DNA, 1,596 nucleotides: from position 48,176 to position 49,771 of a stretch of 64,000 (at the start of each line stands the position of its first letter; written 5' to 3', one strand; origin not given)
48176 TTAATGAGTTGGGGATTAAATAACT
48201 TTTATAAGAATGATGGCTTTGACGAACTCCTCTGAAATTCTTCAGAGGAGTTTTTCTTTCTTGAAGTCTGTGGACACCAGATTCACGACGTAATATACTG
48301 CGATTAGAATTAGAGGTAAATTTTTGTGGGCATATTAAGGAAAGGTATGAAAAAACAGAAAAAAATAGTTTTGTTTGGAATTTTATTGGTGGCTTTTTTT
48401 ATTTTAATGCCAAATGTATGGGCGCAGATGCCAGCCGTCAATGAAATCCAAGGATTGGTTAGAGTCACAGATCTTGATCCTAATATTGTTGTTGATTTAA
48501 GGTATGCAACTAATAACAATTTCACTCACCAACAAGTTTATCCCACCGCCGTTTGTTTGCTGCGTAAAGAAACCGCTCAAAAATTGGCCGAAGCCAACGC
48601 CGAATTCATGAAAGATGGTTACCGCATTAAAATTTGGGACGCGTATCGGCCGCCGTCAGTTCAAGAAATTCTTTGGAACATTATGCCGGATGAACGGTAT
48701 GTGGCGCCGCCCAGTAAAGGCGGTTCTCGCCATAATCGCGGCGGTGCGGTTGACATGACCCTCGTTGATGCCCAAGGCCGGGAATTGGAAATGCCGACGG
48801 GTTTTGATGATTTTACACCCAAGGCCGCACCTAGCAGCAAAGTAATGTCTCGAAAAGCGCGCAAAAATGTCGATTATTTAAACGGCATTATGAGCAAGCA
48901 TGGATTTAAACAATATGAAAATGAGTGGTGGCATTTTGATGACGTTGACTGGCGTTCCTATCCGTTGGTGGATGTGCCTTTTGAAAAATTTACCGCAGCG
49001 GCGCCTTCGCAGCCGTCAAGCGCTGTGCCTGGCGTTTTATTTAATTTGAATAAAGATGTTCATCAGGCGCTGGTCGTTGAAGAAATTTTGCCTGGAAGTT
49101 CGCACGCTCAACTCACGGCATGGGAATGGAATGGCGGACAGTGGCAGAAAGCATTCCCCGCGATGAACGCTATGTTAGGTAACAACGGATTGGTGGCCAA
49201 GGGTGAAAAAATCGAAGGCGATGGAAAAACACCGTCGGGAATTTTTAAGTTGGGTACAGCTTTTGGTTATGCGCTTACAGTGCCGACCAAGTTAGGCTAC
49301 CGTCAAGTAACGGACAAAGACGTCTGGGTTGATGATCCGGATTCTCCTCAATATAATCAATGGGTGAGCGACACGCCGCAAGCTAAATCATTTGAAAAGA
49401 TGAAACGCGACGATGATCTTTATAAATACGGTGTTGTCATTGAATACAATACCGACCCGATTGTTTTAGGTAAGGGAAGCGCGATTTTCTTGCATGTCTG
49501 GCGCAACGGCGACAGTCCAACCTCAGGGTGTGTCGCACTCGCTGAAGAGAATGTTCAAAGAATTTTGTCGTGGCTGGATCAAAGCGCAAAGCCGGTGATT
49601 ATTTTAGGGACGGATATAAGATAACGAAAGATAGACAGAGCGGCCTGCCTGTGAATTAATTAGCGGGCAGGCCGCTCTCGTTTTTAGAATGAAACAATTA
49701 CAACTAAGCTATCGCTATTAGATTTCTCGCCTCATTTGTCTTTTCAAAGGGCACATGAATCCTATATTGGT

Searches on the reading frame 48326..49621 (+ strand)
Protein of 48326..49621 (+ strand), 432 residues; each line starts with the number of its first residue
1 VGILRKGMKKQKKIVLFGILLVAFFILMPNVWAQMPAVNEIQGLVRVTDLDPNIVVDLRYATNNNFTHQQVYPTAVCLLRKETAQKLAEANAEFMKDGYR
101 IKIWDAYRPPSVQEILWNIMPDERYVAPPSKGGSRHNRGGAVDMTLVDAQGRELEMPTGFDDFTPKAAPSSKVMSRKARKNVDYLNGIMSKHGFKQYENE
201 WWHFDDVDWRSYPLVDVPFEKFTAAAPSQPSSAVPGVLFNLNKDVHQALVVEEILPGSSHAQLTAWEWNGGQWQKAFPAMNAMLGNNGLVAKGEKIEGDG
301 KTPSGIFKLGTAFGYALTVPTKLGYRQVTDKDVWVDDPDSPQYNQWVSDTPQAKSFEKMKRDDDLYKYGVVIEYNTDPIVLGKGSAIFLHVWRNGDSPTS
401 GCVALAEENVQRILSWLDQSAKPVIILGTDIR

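Call 17: search_protein_families(library=pfam, proteins=[window:48326-49621:+], max_evalue=0.001)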
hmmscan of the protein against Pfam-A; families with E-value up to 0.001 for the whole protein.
window:48326-49621:+ (432 aa): 3 families
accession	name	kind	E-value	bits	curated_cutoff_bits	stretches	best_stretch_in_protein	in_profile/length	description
PF01427.22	Peptidase_M15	-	2.7e-34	119.2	27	1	42-209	3-187/199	D-ala-D-ala dipeptidase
PF03734.19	YkuD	-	1.5e-11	45.5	23.4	1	275-426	24-146/146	L,D-transpeptidase catalytic domain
PF02557.22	VanY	-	2.4e-07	31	25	1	79-204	4-127/132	D-alanyl-D-alanine carboxypeptidase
